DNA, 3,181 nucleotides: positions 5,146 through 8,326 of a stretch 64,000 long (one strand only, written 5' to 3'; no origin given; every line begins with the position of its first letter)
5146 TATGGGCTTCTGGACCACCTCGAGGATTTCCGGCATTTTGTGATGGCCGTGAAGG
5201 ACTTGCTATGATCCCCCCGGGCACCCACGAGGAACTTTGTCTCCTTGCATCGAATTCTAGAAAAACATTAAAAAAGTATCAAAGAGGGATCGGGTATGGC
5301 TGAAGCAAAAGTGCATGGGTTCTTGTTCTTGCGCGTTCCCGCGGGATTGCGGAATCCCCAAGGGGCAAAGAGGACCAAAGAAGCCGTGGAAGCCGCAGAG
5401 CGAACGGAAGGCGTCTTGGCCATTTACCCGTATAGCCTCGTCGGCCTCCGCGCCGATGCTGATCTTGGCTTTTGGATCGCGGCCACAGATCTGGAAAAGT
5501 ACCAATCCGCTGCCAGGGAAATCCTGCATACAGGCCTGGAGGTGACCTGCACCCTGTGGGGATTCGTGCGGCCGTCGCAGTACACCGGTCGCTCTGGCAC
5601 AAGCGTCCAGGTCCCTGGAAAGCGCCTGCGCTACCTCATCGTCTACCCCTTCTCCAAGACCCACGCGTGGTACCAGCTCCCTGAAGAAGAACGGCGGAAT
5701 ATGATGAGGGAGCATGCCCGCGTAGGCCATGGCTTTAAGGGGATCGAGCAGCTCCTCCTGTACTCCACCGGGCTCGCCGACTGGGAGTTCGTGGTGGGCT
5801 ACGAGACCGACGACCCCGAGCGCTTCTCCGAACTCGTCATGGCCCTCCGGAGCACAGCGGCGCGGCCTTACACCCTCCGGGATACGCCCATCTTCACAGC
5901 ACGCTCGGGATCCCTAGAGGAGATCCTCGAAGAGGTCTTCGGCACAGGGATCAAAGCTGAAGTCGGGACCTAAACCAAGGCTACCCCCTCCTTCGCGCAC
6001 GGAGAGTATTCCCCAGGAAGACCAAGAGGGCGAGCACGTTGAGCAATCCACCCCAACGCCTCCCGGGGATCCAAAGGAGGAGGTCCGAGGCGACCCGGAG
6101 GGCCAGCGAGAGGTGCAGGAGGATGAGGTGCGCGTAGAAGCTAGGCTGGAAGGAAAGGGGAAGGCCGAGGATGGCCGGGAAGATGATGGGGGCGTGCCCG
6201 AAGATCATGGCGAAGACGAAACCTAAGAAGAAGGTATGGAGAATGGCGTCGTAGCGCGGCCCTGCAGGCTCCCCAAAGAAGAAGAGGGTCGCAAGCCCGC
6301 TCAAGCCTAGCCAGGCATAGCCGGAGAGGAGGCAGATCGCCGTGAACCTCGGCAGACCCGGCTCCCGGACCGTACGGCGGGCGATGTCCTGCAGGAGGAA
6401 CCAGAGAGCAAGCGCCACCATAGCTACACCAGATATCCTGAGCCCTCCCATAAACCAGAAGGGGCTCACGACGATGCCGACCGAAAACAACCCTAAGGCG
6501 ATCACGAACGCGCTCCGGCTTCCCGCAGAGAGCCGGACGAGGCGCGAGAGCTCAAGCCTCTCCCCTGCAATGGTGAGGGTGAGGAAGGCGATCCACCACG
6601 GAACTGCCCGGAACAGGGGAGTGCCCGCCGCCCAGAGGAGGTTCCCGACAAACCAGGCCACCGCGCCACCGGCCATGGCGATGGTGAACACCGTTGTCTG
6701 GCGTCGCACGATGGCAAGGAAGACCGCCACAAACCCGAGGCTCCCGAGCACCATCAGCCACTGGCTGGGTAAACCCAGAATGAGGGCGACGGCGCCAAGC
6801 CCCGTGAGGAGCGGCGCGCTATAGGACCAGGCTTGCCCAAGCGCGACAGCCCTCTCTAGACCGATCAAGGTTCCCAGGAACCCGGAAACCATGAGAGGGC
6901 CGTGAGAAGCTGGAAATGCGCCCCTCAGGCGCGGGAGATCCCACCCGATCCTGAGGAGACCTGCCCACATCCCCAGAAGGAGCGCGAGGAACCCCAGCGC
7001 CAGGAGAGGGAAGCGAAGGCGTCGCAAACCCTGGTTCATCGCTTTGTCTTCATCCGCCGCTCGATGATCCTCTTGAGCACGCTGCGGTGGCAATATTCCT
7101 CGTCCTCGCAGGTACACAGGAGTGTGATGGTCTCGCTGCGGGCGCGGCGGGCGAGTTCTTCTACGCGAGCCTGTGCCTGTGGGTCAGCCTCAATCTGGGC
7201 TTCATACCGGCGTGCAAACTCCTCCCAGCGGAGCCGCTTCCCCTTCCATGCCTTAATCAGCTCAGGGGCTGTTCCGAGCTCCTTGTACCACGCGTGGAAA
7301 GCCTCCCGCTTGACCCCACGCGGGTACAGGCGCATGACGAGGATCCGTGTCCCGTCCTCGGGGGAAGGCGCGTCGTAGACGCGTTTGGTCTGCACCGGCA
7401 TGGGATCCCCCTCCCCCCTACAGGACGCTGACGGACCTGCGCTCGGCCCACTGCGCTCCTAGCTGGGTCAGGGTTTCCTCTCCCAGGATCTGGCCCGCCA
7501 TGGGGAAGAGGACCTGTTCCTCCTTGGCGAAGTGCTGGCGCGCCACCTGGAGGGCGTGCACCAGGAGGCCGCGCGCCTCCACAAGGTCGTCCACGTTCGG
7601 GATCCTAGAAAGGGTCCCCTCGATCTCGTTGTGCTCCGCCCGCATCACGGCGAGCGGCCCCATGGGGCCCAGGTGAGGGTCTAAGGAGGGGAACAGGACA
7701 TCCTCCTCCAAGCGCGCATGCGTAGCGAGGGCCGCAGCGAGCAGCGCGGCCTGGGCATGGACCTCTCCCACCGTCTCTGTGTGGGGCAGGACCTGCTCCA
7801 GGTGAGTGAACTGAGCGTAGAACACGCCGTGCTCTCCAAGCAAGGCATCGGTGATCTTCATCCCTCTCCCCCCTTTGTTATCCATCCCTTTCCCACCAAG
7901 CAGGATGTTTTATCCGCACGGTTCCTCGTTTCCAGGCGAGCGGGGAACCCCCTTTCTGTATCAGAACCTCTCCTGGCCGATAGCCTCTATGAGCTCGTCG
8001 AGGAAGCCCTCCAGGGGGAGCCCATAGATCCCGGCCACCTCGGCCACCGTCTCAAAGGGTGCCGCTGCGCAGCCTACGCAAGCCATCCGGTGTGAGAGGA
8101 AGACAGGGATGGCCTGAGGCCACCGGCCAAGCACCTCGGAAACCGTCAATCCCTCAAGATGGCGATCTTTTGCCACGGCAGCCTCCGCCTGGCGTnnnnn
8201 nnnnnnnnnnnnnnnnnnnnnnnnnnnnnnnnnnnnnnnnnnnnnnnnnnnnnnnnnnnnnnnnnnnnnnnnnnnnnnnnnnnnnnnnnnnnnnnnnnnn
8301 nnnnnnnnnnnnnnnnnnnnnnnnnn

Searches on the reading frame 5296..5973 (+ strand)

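Call 7: search_protein_families(library=pfam, proteins=[window:5296-5973:+])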
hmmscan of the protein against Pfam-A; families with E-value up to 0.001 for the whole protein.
window:5296-5973:+ (225 aa): 1 family
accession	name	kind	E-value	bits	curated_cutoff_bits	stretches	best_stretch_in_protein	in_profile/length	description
PF06778.18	Chlor_dismutase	-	3.1e-47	161.1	25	1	27-203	8-187/189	Chlorite dismutase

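Call 8: search_protein_families(library=ncbifam, proteins=[window:5296-5973:+])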
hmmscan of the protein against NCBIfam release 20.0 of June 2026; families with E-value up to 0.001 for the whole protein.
window:5296-5973:+ (225 aa): 3 families
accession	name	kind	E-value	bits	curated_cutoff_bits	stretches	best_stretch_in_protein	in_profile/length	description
NF042928.1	HemQ_actino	equivalog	4.9e-34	117.5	235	1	22-213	24-218/220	hydrogen peroxide-dependent heme synthase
NF008913.0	PRK12276.1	equivalog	7.9e-15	55.2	253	1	113-185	140-217/248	hydrogen peroxide-dependent heme synthase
NF007124.0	PRK09565.1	equivalog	1.5e-09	37.9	446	1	112-185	149-227/637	heme-binding protein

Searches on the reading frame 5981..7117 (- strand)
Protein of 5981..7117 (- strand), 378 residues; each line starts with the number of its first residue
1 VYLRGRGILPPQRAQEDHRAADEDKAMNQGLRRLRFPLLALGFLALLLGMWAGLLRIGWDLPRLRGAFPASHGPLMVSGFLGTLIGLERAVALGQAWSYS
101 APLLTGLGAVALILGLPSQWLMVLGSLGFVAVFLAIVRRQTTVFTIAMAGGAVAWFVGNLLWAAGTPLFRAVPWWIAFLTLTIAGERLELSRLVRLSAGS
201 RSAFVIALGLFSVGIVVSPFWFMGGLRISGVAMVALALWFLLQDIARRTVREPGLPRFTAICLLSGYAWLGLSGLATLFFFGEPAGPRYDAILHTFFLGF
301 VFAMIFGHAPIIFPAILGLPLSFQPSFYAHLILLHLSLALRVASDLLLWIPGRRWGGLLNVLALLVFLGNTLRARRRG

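Call 7: search_protein_families(library=pfam, proteins=[window:5981-7117:-])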
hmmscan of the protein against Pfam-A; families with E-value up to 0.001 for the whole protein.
window:5981-7117:- (378 aa): 0 families

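Call 8: search_protein_families(library=ncbifam, proteins=[window:5981-7117:-])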
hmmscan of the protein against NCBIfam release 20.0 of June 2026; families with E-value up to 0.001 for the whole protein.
window:5981-7117:- (378 aa): 0 families

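Call 31: search_protein_families(library=pfam, proteins=[window:5981-7039:-], max_evalue=10)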
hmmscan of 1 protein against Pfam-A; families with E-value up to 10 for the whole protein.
window:5981-7039:- (352 aa): 1 family
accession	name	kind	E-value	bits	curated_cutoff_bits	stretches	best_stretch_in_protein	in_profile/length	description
PF07095.16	IgaA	-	0.45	9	25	1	169-226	198-256/702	Intracellular growth attenuator protein IgaA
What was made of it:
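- On NnrS family (for the last operon gene, 5981..7039): No Pfam hit even at E = 10 (call 31).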

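Call 47: find_homologous_proteins(query=window:5981-7039:-)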
Query window:5981-7039:- (352 aa): 7979 proteins with E <= 0.001 among 8000 candidates; the best 120 are listed.
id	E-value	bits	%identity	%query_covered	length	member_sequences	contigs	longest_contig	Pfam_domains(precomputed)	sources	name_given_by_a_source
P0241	2.7e-217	739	100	100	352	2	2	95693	-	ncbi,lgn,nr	ncbi:MAG: hypothetical protein QN189_05185 [Armatimonadota bacterium]|nr:hypothetical protein [Armat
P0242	1.5e-159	549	75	100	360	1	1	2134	-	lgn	-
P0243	3.0e-158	545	74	100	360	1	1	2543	-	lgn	-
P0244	4.1e-158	545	76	98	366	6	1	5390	-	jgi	-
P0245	2.1e-131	457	64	100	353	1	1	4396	-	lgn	-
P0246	7.9e-130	452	64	93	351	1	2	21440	-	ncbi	-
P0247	9.6e-129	448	65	98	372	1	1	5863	-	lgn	-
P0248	3.9e-128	446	63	99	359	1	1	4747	-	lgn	-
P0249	4.2e-128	446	64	98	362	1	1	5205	-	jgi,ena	-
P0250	8.7e-127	442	62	99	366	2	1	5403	-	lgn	-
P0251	2.0e-125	437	64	98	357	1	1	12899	-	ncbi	ncbi:MAG: hypothetical protein ACE5MB_04690, partial [Anaerolineae bacterium]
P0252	4.8e-125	436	62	98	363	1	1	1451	-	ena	-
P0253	6.4e-125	435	62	99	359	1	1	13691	-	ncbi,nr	ncbi:MAG: hypothetical protein IT330_03860 [Anaerolineae bacterium]|nr:hypothetical protein [Anaerol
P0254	6.4e-125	435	62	100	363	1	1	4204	-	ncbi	-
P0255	1.2e-124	434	63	98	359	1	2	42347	-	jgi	-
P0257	6.8e-124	432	59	98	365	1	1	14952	-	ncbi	ncbi:MAG: hypothetical protein ACE5JP_10920 [Candidatus Bipolaricaulia bacterium]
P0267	1.0e-120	422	61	98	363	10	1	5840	-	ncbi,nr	ncbi:MAG: hypothetical protein HY278_01705 [candidate division NC10 bacterium]|nr:hypothetical prote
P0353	7.8e-115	402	57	93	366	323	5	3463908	-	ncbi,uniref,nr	ncbi:MAG: hypothetical protein WAT38_17305 [Nitrospira sp.]|uniref:hypothetical protein n=1 Tax=Nitr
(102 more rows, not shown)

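Call 56: predict_structure(alignment_id=A3)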
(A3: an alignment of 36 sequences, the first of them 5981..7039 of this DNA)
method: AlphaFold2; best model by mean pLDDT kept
length: 352 residues; sequences in the alignment: 36
mean_pLDDT: 92.7   pTM: 0.91
mean pLDDT of the five models: 92.7, 91.4, 88.8, 87.5, 86.8
residues with pLDDT >= 90: 285; 70-90: 63; 50-70: 4; < 50: 0
segments of 3 or more residues with pLDDT < 50: none
pLDDT, mean of each block of 10 residues (from residue 1): 77 95 93 84 90 94 91 96 94 96 96 92 97 96 94 96 85 95 98 94 97 95 93 97 98 85 94 95 88 86 96 95 93 95 88 68
secondary structure, 60 per line:
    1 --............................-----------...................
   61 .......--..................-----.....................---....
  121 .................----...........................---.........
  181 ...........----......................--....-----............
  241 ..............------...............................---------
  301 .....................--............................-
elements in order: H3-30 H42-67 H70-87 H93-113 H117-137 H142-168 H172-191 H196-217 H220-223 H229-254 H261-291 H301-321 H324-351

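Call 64: fold_search(model_id=the predicted structure, library=pdb)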
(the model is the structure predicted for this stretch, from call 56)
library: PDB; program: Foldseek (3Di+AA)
matches with E <= 10: 375; with E <= 0.001: 5
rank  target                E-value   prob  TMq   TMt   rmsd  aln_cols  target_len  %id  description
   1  9g6b_A                1.1e-04  1.00  0.71  0.56   5.5       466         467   15  cbb3-2 NOH complex (released 2026-01-28)
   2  3mk7_A                4.1e-04  1.00  0.73  0.58   4.9       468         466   14  The structure of CBB3 cytochrome oxidase (released 2010-08-04)
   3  8smr_E                4.8e-04  1.00  0.76  0.59   4.7       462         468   15  cytochrome bc1-cbb3 supercomplex from Pseudomonas aeruginosa (released 2023-10-11)
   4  9g83_t                5.5e-04  1.00  0.66  0.52   6.4       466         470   15  Respiratory supercomplex CI1-CIII2-CIV2-(cbb3)1 from alphaproteobacterium (released 2026-02-04)
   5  3mk7_D                7.6e-04  1.00  0.73  0.58   4.9       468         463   14  The structure of CBB3 cytochrome oxidase (released 2010-08-04)
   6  3mk7_G                1.2e-03  1.00  0.74  0.58   4.9       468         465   14  The structure of CBB3 cytochrome oxidase (released 2010-08-04)
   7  3o0r_B                1.6e-03  1.00  0.67  0.55   6.0       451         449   13  Crystal structure of nitric oxide reductase from Pseudomonas aeruginosa in complex with antibody fragment (released 2010-12-29)
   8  4xyd_A                1.6e-03  1.00  0.65  0.54   6.3       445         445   12  Nitric oxide reductase from Roseobacter denitrificans (RdNOR) (released 2016-05-25)
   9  9gy6_F                4.1e-03  1.00  0.49  0.34  16.9       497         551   13  Mycobacterial cytochrome bc1:aa3 with inhibitor (released 2025-04-09)
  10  8hcr_F                2.7e-02  1.00  0.64  0.44   7.2       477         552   12  Cryo-EM structure of the Mycobacterium tuberculosis cytochrome bcc:aa3 supercomplex and a novel inhibitor targeting su (released 2023-05-03)
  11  9fq8_4Q               2.8e-02  1.00  0.69  0.55   5.4       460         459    8  Perkinsus marinus Respiratory complex CIV (released 2025-06-25)
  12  9f5x_2A               3.2e-02  1.00  0.67  0.49   6.2       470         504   14  Structure of the Chlamydomonas reinhardtii respiratory supercomplex I1 III2 IV2 (released 2025-03-12)
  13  8zgp_A                8.7e-02  1.00  0.60  0.33   7.1       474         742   13  CryoEM structure of dimeric quinol dependent nitric oxide reductase from Neisseria meningitidis (released 2025-05-14)
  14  3om3_A                9.4e-02  1.00  0.74  0.51   5.2       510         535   11  Catalytic core subunits (I and II) of cytochrome C oxidase from Rhodobacter sphaeroides with K362M mutation in the red (released 2011-02-02)
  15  3omn_C                1.3e-01  1.00  0.65  0.46   6.3       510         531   11  Catalytic core subunits (I and II) of cytochrome C oxidase from Rhodobacter sphaeroides with D132A mutation in the red (released 2011-02-02)
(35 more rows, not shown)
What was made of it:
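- On NnrS family (for the last operon gene, 5981..7039): The fold nevertheless resembles heme-copper-oxidase subunit I (call 64).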

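Call 74: find_encoding_contigs(protein=P0353, flank=5000, max_places=2)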
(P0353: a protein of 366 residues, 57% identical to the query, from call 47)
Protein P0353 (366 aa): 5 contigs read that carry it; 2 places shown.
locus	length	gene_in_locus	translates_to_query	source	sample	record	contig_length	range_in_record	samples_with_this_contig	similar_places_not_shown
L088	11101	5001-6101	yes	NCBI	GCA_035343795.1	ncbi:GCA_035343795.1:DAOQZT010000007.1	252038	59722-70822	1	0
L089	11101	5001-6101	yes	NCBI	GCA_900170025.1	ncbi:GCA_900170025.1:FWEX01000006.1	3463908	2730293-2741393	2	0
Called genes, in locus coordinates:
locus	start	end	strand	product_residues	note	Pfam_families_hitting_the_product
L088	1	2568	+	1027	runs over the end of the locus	PF00873:ACR_tran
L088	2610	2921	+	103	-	-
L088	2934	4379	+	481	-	PF02321:OEP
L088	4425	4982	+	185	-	PF01814:Hemerythrin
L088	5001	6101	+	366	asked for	-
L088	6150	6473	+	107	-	PF01883:FeS_assembly_P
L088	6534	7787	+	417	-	PF13424:TPR_12 (faint), PF04542:Sigma70_r2, PF07719:TPR_2 (faint), PF08281:Sigma70_r4_2, PF20239:DUF6596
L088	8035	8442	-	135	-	PF07883:Cupin_2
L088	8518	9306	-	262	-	PF00106:adh_short, PF08659:KR (weak), PF13561:adh_short_C2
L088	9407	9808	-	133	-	PF00903:Glyoxalase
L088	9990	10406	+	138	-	PF22677:Ble-like_N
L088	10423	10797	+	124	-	PF03795:YCII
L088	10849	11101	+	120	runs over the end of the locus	PF03795:YCII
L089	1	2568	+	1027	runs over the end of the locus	PF00873:ACR_tran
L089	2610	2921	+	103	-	-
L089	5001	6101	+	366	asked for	-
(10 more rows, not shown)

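Call 75: find_encoding_contigs(protein=P0267, flank=5000, max_places=1)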
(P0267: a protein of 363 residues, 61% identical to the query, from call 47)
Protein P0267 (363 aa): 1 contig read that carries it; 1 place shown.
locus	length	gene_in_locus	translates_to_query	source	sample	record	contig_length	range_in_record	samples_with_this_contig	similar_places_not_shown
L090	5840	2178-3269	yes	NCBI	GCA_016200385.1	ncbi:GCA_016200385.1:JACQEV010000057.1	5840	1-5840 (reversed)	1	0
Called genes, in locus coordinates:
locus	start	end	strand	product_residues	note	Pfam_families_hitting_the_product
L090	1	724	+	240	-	PF07995:GSDH, PF23500:DUF7133, PF22807:TrAA12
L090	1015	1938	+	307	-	PF04333:MlaA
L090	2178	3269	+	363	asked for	-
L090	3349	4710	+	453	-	-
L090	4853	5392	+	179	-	PF00156:Pribosyltran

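Call 76: find_encoding_contigs(protein=P0257, flank=5000, max_places=1)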
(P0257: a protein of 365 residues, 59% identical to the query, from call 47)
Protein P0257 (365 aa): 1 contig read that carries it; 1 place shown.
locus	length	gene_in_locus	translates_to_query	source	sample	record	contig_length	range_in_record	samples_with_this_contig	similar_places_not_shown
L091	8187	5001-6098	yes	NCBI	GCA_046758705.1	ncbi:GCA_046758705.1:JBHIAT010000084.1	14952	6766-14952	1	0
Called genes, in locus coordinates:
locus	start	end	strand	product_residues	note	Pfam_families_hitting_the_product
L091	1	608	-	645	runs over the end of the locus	PF16177:ACAS_N, PF00501:AMP-binding, PF13193:AMP-binding_C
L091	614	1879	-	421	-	PF00202:Aminotran_3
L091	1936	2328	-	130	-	PF01850:PIN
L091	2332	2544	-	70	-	-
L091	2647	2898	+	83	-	-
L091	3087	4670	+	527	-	PF00034:Cytochrom_C (faint), PF13442:Cytochrome_CBB3, PF02239:Cytochrom_D1, PF23414:Beta-prop_EML_2 (faint), PF25174:Beta-prop_THOC3 (faint)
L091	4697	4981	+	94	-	-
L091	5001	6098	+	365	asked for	-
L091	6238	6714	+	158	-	PF01814:Hemerythrin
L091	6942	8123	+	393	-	PF00989:PAS (weak), PF08448:PAS_4 (faint), PF00486:Trans_reg_C, PF03704:BTAD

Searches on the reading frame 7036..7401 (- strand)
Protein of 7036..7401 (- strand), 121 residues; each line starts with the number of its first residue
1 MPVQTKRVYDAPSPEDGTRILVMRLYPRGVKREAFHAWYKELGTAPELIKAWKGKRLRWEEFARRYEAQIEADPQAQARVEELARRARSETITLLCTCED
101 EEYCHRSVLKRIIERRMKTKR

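Call 7: search_protein_families(library=pfam, proteins=[window:7036-7401:-])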
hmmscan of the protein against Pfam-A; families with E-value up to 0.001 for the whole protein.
window:7036-7401:- (121 aa): 4 families
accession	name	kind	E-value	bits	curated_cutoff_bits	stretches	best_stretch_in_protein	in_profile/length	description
PF22751.1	DUF488-N3a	-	6.3e-34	117.3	27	1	3-116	1-117/118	Active DUF488-N3 subclade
PF22752.1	DUF488-N3i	-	3.8e-25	89.4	27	1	3-120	2-118/131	Inactive DUF488-N3 subclade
PF04343.18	DUF488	-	6.3e-25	88.6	22.2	1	5-112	2-120/121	Domain of unknown function DUF488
PF14216.11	DUF4326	-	0.00017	22.6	25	1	59-110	33-81/82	Domain of unknown function (DUF4326)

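Call 8: search_protein_families(library=ncbifam, proteins=[window:7036-7401:-])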
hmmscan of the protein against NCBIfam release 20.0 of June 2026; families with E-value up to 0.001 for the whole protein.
window:7036-7401:- (121 aa): 0 families

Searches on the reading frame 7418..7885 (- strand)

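Call 7: search_protein_families(library=pfam, proteins=[window:7418-7885:-])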
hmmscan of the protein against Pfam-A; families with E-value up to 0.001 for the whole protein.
window:7418-7885:- (155 aa): 1 family
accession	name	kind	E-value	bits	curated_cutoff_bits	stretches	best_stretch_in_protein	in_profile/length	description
PF01814.28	Hemerythrin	-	6.9e-16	59.3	25.3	1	11-130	2-127/127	Hemerythrin HHE cation binding domain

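Call 8: search_protein_families(library=ncbifam, proteins=[window:7418-7885:-])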
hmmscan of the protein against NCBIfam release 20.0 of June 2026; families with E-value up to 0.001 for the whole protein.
window:7418-7885:- (155 aa): 4 families
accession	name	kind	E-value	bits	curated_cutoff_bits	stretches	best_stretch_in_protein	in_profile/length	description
NF008221.0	PRK10992.1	equivalog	3.4e-09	36.5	254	1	43-99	116-174/220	iron-sulfur cluster repair protein YtfE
TIGR03652.1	FeS_repair_RIC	equivalog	4.5e-07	29.9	204.7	0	34-98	103-173/216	iron-sulfur cluster repair di-iron protein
NF053874.1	persist_PA2171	equivalog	1.7e-06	27.9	190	1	49-150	39-144/157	PA2171 family ribosome-binding persister protein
NF041614.1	FeSrepair_DnrN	equivalog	5.6e-06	26.7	300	0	18-100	23-113/157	iron-sulfur cluster repair protein DnrN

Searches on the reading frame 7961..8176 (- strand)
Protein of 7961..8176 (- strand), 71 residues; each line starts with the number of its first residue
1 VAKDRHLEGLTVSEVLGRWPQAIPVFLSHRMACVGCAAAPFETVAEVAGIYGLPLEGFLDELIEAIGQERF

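Call 7: search_protein_families(library=pfam, proteins=[window:7961-8176:-])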
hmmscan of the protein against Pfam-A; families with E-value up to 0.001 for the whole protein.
window:7961-8176:- (71 aa): 1 family
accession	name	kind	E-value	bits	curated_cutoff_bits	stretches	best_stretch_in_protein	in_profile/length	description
PF08984.16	DUF1858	-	1.2e-10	41.8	32.2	1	11-58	6-58/59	Domain of unknown function (DUF1858)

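Call 8: search_protein_families(library=ncbifam, proteins=[window:7961-8176:-])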
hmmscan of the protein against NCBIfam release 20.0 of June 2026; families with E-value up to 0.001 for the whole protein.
window:7961-8176:- (71 aa): 1 family
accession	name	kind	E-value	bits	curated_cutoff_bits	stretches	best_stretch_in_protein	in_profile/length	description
TIGR03980.1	prismane_assoc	subfamily_domain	7.3e-18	64.3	44.95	1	10-62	5-57/58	hybrid cluster protein-associated redox disulfide domain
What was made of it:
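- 7961..8176 (-): DUF1858 protein (71 aa; hybrid-cluster-protein-associated redox disulfide domain), 19 nt after the previous gene. Calls 7 and 8.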
